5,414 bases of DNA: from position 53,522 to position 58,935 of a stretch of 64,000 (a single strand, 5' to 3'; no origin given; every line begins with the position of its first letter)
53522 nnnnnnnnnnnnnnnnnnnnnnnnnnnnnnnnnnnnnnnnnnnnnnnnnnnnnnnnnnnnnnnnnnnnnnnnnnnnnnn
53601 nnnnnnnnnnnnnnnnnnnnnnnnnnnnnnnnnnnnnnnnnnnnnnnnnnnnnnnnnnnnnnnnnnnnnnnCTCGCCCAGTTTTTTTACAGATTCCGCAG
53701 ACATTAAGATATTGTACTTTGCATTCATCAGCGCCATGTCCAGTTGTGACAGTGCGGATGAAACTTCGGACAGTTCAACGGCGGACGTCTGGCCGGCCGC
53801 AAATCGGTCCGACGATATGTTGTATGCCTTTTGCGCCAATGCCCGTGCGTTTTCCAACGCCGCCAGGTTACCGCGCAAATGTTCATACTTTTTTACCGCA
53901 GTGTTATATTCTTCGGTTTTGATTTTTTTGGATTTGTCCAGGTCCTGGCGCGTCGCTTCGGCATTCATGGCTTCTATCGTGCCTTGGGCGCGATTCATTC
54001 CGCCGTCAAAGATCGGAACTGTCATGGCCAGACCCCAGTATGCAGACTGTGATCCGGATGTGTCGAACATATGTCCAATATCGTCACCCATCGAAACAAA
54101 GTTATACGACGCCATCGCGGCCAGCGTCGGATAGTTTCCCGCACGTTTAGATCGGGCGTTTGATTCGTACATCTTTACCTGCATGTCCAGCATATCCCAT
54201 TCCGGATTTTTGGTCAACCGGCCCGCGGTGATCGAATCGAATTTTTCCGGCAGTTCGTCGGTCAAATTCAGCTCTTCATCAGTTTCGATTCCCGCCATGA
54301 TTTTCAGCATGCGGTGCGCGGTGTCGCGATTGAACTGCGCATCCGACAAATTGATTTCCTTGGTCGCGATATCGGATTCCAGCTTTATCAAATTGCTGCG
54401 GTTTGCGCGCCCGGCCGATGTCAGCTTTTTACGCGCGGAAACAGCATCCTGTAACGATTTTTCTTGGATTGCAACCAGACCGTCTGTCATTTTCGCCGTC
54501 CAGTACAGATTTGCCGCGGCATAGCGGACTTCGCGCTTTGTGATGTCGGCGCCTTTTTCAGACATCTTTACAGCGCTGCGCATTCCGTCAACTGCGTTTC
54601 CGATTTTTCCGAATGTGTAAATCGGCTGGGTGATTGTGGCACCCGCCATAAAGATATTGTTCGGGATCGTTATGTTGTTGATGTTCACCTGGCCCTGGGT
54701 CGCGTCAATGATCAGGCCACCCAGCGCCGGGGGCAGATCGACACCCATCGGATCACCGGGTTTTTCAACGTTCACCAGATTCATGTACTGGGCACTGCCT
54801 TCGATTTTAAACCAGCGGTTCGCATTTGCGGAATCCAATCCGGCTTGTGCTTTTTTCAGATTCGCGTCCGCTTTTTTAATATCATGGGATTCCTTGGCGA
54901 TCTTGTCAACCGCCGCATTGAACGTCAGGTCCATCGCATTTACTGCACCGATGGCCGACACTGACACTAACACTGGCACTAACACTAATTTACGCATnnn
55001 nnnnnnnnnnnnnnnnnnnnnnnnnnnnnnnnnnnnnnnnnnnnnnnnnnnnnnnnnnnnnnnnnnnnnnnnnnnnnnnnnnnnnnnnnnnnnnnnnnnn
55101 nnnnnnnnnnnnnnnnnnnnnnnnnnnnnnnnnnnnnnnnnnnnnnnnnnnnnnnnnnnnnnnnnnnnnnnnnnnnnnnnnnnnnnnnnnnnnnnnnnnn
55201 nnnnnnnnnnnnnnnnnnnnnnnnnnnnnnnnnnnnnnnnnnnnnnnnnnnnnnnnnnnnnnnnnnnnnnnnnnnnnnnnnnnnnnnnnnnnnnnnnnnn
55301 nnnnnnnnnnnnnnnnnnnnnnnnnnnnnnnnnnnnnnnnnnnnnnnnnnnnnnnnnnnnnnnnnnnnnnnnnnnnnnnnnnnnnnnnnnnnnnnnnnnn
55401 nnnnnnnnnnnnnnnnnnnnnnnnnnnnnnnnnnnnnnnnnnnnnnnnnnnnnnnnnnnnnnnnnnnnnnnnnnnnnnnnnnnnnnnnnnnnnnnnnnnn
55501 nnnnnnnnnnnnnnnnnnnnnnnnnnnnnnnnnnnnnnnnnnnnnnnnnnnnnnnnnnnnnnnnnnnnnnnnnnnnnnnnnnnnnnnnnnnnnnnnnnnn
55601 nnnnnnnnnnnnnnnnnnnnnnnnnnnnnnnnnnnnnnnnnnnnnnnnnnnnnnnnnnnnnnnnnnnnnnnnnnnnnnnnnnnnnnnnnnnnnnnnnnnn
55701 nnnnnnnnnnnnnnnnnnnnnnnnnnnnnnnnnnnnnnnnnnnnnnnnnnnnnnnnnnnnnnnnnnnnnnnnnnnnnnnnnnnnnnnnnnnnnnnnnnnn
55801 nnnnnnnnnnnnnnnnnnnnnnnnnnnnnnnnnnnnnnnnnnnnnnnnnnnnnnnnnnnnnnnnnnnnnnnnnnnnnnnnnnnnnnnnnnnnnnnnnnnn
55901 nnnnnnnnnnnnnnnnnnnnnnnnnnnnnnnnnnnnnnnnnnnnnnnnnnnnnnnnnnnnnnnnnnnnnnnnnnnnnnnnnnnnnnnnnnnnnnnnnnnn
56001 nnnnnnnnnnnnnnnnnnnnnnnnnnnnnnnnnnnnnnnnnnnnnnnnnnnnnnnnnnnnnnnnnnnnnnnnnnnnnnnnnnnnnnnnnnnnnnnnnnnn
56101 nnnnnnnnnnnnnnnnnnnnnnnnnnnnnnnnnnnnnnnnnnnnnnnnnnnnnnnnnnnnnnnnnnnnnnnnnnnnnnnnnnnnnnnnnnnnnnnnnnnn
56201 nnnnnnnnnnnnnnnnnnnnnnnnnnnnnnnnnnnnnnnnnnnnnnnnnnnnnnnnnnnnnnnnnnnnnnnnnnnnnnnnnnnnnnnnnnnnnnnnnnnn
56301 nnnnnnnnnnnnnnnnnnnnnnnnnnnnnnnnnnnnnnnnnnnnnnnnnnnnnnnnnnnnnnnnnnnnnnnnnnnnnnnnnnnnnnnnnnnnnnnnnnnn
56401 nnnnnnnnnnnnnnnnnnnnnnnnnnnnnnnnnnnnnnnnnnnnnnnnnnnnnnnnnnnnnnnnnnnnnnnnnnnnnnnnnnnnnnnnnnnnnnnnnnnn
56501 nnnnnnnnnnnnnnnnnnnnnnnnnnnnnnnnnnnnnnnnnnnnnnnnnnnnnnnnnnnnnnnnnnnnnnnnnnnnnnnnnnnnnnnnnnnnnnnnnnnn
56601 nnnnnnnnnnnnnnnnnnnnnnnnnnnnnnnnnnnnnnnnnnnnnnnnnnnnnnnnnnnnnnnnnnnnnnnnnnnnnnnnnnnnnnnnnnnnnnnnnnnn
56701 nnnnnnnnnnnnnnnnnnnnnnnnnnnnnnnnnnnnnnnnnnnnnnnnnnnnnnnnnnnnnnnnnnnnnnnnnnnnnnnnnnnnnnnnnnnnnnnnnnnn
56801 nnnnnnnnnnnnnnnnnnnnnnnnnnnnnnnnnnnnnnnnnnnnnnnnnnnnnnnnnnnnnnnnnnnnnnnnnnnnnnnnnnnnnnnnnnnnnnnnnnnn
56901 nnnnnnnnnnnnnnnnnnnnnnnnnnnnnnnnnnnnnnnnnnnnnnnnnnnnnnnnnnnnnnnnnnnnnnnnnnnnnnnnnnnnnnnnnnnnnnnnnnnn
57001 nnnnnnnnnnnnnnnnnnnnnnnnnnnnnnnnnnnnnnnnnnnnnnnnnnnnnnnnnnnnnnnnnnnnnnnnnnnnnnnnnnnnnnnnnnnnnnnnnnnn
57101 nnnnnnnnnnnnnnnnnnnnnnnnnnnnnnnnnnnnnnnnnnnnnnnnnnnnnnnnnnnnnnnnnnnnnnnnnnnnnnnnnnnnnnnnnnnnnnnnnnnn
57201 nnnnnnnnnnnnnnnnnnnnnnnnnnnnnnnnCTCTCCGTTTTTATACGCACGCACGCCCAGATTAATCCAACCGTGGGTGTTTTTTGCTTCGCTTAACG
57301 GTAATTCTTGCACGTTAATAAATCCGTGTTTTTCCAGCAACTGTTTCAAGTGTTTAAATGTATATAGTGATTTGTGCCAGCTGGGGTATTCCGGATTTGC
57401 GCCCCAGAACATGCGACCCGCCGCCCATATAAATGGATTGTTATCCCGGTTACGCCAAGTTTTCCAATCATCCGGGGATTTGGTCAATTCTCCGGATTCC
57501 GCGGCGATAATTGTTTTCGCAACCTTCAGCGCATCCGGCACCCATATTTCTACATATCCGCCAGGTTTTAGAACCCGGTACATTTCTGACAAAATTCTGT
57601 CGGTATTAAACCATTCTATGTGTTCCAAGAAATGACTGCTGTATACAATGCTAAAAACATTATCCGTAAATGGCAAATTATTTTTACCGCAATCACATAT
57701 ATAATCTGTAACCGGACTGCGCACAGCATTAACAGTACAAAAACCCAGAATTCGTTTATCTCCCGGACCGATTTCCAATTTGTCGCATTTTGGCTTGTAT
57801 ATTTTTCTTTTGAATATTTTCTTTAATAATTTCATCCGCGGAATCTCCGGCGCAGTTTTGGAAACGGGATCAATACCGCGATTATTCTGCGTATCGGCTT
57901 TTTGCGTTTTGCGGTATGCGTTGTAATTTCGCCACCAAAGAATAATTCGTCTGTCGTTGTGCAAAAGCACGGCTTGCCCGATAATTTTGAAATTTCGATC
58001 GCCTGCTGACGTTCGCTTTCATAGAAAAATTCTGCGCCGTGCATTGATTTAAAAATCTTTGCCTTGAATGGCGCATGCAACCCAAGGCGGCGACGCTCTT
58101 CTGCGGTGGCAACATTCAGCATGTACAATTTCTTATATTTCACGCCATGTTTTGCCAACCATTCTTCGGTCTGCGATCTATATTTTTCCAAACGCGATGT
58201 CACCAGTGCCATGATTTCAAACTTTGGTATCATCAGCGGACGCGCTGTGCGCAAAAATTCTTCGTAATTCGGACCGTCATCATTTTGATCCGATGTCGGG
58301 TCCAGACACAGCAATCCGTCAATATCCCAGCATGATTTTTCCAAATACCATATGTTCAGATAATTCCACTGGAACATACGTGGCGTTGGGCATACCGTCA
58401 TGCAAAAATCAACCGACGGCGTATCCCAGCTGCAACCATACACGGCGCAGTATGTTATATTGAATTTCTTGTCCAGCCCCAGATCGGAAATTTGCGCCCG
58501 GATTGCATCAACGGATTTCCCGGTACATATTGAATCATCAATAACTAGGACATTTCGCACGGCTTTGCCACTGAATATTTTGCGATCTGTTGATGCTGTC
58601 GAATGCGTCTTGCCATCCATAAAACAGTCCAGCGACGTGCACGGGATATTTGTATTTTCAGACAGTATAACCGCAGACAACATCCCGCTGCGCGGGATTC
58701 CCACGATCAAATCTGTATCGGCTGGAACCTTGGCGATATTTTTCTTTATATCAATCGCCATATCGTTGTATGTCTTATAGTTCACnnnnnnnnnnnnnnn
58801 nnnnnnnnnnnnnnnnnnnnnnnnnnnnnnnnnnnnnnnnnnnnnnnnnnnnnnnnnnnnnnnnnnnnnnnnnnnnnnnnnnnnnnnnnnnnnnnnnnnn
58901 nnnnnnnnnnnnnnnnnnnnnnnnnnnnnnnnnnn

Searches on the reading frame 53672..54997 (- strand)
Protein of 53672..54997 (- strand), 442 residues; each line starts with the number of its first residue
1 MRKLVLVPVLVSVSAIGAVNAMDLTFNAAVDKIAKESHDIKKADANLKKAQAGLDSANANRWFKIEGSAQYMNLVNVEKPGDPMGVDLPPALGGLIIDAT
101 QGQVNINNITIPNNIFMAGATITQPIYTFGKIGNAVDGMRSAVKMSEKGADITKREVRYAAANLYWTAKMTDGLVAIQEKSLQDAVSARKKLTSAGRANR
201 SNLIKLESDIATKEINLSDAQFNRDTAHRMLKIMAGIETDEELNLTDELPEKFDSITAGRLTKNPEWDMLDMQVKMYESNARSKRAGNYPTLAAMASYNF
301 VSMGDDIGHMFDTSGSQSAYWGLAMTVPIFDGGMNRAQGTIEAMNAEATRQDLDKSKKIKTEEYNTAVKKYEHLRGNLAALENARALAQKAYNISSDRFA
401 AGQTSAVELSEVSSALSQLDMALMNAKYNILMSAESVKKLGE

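Call 38: search_protein_families(library=pfam, proteins=[window:53672-54997:-], max_evalue=0.001)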
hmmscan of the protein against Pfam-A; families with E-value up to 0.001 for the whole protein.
window:53672-54997:- (442 aa): 1 family
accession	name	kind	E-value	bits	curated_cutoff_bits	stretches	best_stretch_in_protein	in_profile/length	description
PF02321.23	OEP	-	3.3e-39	135.1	22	2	261-433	9-178/187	Outer membrane efflux protein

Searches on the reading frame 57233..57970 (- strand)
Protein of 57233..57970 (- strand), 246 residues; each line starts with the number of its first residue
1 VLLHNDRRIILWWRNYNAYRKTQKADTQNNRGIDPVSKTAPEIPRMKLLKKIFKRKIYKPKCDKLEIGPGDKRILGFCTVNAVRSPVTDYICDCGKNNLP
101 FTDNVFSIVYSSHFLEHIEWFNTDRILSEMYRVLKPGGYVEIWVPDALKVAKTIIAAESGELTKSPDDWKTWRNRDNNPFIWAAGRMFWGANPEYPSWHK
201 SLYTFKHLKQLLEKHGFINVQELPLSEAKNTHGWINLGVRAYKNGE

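Call 38: search_protein_families(library=pfam, proteins=[window:57233-57970:-], max_evalue=0.001)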
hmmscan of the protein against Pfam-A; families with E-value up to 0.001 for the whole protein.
window:57233-57970:- (246 aa): 5 families
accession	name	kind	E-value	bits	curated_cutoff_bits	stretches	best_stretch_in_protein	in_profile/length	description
PF08241.18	Methyltransf_11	-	2.6e-10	41.2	21.2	1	89-140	45-93/95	Methyltransferase domain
PF13489.12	Methyltransf_23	-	6.1e-09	36.2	27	1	99-221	75-163/164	Methyltransferase domain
PF13649.12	Methyltransf_25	-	1.9e-07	32.1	27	1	97-138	56-97/97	Methyltransferase domain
PF01209.24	Ubie_methyltran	-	3.6e-05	23.7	20.1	1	89-142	101-151/233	ubiE/COQ5 methyltransferase family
PF08242.18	Methyltransf_12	-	0.00052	21.1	30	1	105-139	65-97/98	Methyltransferase domain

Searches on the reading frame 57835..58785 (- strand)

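Call 38: search_protein_families(library=pfam, proteins=[window:57835-58785:-], max_evalue=0.001)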
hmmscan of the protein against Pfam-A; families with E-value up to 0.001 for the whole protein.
window:57835-58785:- (317 aa): 1 family
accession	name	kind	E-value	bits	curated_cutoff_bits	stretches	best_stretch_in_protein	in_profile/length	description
PF00156.33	Pribosyltran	-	0.0002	21.1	26.3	1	6-95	5-106/158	Phosphoribosyl transferase domain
